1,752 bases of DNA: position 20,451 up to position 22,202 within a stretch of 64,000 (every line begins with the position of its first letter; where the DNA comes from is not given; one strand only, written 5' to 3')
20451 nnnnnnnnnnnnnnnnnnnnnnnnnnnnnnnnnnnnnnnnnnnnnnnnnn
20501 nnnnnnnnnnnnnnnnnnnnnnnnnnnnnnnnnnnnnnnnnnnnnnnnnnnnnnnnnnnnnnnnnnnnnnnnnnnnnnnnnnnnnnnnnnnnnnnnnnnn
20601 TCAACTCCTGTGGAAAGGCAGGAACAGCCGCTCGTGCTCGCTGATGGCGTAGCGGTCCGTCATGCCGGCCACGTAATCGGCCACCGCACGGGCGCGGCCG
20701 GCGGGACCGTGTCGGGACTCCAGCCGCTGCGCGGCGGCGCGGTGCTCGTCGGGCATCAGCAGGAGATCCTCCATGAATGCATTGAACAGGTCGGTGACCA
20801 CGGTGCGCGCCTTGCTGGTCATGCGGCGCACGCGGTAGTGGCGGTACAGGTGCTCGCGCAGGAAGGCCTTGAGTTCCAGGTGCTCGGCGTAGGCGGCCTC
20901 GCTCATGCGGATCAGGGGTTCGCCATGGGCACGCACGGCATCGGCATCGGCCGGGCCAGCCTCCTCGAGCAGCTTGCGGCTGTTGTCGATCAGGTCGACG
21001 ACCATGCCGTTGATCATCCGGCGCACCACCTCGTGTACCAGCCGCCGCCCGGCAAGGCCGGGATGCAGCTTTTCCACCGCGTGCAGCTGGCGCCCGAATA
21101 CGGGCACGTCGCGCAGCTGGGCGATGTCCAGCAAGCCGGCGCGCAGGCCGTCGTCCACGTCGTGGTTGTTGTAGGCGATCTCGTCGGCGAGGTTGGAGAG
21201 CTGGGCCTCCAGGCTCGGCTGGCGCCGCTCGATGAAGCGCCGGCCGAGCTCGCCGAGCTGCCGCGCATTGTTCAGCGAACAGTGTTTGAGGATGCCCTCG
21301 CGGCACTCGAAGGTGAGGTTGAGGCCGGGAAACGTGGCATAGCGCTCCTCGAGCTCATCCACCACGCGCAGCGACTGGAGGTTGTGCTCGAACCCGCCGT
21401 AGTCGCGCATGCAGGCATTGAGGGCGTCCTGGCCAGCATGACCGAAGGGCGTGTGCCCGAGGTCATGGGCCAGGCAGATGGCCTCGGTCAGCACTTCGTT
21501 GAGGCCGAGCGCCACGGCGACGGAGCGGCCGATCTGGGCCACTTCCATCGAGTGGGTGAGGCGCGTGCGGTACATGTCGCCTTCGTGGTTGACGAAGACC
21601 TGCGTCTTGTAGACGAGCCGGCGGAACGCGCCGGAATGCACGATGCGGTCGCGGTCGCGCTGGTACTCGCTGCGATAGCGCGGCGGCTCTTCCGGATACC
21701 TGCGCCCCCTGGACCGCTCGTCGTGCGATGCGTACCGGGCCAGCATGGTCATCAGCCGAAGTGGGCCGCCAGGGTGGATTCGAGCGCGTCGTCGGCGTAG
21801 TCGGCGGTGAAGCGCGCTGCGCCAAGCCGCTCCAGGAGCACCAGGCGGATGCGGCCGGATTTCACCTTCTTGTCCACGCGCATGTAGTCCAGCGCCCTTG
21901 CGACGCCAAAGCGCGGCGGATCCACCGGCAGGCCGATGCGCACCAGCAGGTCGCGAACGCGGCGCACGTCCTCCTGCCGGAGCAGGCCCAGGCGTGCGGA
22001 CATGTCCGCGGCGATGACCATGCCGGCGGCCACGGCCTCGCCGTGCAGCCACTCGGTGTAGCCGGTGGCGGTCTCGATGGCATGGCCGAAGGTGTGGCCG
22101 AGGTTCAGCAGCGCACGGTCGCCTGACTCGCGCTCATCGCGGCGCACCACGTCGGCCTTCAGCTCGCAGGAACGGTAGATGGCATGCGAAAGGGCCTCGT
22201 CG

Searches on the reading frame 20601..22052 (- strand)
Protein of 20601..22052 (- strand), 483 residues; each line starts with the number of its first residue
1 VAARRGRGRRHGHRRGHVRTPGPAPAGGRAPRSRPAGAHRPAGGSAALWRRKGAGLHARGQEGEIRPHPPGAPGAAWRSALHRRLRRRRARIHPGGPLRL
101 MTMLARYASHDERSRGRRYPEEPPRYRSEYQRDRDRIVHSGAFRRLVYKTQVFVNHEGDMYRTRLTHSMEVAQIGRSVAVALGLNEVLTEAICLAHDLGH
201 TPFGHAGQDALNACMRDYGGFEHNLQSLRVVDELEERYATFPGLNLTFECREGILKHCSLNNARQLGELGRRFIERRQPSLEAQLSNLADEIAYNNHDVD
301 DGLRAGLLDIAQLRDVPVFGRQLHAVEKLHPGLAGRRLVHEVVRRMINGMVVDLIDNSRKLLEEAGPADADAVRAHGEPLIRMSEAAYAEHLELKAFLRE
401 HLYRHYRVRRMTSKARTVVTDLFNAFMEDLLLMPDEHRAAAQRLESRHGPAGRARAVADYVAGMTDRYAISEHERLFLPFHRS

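Call 7: search_protein_families(library=pfam, proteins=[window:20601-22052:-], max_evalue=0.01)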
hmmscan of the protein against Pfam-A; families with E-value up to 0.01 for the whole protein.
window:20601-22052:- (483 aa): 2 families
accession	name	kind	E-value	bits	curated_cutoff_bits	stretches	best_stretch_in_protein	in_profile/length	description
PF13286.11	HD_assoc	-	4.6e-28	98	22.2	1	381-475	1-91/91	Phosphohydrolase-associated domain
PF01966.28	HD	-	4.8e-12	46.6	22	1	164-293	1-114/116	HD domain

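Call 8: search_protein_families(library=ncbifam, proteins=[window:20601-22052:-], max_evalue=0.01)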
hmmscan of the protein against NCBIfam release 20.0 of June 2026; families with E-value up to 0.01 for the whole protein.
window:20601-22052:- (483 aa): 12 families
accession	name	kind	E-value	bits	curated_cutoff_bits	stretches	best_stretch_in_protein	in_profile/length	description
NF002326.0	PRK01286.1-1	equivalog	2.8e-181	602.9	390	1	100-478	5-374/379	deoxyguanosinetriphosphate triphosphohydrolase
NF002328.0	PRK01286.1-3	equivalog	2.8e-124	415.2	467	1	105-477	16-397/404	deoxyguanosinetriphosphate triphosphohydrolase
NF002327.0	PRK01286.1-2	equivalog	1.2e-99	333.7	393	1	102-479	14-339/345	deoxyguanosinetriphosphate triphosphohydrolase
NF002330.0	PRK01286.1-5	equivalog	2.2e-97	326.6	511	1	103-476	1-375/384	deoxyguanosinetriphosphate triphosphohydrolase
TIGR01353.1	dGTP_triPase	subfamily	9.7e-93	311.8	152.35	2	127-260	2-146/389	dGTP triphosphohydrolase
NF041026.1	antiphage_dGTPase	exception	1.4e-76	258.3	400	2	121-260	10-159/425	anti-phage deoxyguanosine triphosphatase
NF002329.0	PRK01286.1-4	equivalog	4.9e-72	243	494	1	103-479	14-337/342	deoxyguanosinetriphosphate triphosphohydrolase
NF003701.1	PRK05318.1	subfamily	1.4e-65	221.9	383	2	125-260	15-161/426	anti-phage deoxyguanosine triphosphatase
NF002829.0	PRK03007.1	equivalog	9e-60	202.7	385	1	108-318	8-240/425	deoxyguanosinetriphosphate triphosphohydrolase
NF002205.0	PRK01096.1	equivalog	7.3e-36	124.1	439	2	116-236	14-167/444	deoxyguanosinetriphosphate triphosphohydrolase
NF003429.0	PRK04926.1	equivalog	1.3e-27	96.8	405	2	127-215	29-136/500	dGTPase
TIGR00277.1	HDIG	domain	0.00085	19.1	27.6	1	165-201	6-42/84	HDIG domain-containing metalloprotein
